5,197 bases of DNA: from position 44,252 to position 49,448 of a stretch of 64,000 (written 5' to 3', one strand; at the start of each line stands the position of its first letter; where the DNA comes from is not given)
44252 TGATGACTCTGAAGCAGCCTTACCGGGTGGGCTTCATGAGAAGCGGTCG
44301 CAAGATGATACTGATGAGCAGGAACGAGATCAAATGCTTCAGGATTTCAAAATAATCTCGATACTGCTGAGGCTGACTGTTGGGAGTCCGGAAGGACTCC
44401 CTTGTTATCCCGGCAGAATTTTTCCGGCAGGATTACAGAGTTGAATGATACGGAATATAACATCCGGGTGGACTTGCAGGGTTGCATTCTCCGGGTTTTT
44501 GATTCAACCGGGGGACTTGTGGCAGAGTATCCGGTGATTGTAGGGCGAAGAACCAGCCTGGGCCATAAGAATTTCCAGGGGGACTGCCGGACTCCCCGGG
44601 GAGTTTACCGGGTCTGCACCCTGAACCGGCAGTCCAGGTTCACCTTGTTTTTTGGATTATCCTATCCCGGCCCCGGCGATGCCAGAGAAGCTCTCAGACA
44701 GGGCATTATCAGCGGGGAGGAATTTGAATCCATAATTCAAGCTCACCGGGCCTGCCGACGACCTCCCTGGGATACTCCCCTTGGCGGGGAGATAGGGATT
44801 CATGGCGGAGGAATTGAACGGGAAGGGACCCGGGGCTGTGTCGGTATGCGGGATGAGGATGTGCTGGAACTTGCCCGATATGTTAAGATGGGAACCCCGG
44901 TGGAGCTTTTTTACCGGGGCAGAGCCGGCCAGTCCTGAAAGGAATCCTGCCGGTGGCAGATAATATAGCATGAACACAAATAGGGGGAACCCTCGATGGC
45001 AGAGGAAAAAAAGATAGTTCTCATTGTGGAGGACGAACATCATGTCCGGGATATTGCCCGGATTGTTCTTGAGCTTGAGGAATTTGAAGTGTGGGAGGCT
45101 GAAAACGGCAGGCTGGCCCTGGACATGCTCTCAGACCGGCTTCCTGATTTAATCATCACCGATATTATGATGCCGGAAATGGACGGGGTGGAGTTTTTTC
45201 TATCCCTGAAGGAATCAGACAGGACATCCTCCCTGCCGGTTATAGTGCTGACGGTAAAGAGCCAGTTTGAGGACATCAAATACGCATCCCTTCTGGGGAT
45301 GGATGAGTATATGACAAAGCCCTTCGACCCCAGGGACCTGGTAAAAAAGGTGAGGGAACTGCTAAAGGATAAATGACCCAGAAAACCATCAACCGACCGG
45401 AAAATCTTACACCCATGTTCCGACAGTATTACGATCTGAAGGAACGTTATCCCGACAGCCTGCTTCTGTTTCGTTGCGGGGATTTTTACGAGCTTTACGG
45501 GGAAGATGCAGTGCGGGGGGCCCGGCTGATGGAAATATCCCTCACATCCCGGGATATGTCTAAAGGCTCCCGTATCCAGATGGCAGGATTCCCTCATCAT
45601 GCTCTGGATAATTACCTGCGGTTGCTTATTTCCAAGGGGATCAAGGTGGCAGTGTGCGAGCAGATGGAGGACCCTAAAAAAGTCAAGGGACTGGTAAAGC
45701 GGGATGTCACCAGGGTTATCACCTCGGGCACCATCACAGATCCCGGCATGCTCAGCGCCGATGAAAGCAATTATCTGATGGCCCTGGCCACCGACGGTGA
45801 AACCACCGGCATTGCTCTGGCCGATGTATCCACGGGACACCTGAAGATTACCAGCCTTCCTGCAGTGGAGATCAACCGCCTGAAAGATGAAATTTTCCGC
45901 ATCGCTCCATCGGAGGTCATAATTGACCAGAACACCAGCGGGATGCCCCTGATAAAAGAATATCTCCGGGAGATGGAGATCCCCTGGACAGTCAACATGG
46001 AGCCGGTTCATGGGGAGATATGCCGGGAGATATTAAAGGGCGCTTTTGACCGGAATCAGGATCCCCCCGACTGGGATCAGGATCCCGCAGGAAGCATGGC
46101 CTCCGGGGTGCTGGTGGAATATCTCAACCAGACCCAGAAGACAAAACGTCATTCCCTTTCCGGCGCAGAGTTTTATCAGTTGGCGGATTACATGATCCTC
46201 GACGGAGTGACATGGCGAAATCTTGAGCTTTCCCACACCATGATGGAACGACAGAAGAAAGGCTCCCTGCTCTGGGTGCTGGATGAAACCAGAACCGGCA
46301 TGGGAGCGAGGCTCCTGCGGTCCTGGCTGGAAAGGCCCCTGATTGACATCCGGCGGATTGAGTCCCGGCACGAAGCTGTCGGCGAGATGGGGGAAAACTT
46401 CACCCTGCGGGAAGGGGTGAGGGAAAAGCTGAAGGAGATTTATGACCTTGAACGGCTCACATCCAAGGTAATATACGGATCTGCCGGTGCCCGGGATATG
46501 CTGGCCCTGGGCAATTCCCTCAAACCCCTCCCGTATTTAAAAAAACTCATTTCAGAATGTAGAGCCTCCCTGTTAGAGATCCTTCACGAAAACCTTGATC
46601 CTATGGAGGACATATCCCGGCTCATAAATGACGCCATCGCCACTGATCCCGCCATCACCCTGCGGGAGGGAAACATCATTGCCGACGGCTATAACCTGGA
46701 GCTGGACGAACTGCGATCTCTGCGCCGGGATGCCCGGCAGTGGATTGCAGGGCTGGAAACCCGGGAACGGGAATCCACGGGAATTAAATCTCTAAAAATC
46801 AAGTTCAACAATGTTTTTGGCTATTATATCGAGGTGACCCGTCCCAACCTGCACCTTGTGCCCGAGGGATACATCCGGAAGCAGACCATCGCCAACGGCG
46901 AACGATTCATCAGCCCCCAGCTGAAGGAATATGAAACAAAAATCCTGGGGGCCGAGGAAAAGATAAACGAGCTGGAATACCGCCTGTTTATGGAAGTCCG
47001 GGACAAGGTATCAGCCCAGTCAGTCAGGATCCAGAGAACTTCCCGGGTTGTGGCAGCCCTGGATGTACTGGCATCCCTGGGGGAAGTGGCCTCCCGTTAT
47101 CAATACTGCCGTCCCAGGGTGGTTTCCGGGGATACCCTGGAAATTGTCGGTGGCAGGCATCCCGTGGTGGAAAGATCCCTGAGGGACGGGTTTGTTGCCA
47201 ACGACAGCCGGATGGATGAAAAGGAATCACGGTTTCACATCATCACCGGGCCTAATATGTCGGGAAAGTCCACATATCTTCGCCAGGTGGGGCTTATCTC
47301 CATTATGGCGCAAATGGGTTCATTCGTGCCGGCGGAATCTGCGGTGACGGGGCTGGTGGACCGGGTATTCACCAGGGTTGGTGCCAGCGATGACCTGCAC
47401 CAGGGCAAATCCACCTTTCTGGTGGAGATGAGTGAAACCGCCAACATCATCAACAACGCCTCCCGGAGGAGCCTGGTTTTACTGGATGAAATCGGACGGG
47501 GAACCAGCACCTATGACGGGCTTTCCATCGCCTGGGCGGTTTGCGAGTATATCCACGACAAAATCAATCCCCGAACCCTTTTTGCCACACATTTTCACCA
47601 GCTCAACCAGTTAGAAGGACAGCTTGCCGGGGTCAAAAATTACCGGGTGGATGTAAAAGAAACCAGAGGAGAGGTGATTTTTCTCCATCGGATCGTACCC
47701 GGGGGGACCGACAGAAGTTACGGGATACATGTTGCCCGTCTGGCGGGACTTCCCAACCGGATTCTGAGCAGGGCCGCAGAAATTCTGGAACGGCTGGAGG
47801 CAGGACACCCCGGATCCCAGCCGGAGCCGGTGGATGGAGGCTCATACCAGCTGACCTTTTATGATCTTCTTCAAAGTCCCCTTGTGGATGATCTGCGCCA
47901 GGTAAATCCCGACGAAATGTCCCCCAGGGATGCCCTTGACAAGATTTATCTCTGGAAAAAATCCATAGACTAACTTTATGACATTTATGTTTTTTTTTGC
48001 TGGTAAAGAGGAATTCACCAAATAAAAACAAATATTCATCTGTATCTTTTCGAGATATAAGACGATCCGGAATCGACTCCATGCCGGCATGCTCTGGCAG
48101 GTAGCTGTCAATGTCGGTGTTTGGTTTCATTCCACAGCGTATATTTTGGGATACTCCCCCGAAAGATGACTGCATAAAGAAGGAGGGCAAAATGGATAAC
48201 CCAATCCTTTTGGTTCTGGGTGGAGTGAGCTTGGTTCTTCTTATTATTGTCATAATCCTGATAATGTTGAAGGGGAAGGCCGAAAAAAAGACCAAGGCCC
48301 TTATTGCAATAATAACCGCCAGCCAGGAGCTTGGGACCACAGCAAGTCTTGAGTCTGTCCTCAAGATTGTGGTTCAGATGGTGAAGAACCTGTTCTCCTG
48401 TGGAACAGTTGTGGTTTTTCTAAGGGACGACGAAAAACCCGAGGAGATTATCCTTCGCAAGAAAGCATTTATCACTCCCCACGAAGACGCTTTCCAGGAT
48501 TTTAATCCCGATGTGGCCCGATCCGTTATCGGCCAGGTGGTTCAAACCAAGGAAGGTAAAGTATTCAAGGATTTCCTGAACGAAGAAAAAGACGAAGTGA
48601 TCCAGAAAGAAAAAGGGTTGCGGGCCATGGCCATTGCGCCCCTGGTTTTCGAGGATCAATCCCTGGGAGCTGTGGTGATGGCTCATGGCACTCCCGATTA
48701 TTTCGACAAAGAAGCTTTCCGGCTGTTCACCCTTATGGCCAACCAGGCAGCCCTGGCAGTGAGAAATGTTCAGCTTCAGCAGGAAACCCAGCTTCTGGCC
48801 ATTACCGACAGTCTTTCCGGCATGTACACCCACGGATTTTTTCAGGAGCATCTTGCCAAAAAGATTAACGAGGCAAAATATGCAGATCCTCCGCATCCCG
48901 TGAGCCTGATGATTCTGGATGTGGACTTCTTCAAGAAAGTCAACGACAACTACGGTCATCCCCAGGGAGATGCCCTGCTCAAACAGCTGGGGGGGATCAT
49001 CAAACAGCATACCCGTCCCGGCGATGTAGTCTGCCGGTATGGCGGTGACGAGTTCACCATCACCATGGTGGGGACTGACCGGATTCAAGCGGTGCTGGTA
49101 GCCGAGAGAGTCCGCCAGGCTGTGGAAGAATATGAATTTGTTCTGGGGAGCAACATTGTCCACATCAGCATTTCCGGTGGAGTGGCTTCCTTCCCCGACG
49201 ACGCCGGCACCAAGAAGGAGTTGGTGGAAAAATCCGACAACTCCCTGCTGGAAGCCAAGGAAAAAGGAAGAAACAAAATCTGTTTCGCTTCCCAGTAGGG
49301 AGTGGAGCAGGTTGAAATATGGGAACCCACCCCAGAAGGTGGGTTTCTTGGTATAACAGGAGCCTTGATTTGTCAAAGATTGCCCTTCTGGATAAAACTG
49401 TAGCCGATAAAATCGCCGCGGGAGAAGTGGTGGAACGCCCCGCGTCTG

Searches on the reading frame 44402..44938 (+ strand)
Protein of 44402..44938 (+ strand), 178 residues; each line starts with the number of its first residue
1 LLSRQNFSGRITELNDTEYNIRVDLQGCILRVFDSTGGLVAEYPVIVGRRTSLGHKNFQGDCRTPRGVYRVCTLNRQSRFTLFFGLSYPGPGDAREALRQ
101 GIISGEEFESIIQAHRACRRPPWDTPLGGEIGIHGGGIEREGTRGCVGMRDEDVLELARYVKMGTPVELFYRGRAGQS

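Call 72: search_protein_families(library=pfam, max_evalue=0.000001, proteins=[window:44402-44938:+])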
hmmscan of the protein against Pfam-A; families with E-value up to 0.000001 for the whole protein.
window:44402-44938:+ (178 aa): 1 family
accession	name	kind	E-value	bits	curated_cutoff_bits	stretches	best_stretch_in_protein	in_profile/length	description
PF03734.19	YkuD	-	1.6e-19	71.4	23.4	1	21-168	4-145/146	L,D-transpeptidase catalytic domain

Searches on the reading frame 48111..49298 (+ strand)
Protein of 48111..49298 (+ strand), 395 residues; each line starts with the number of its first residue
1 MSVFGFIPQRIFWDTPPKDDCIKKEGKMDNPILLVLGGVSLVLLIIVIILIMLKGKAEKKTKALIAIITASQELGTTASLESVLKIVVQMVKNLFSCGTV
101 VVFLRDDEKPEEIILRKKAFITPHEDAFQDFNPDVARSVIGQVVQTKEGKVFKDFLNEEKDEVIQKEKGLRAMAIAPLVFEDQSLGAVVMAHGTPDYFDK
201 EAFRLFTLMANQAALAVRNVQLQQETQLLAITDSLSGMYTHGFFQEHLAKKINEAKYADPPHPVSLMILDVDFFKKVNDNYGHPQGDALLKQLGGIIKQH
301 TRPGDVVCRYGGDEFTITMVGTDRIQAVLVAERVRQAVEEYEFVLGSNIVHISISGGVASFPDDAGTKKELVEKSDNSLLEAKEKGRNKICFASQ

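Call 72: search_protein_families(library=pfam, max_evalue=0.000001, proteins=[window:48111-49298:+])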
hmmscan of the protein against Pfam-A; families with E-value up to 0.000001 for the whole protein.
window:48111-49298:+ (395 aa): 4 families
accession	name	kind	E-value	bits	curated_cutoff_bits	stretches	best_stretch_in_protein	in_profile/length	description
PF00990.26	GGDEF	-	3.1e-39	134.8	23.8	1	230-389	1-161/161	Diguanylate cyclase, GGDEF domain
PF13185.12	GAF_2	-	1.8e-13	51.3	28.6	1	78-217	2-135/136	GAF domain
PF01590.32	GAF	-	1.1e-11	45.8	22.4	1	80-217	2-133/133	GAF domain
PF13492.12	GAF_3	-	2.6e-10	41.2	27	1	79-219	1-129/129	GAF domain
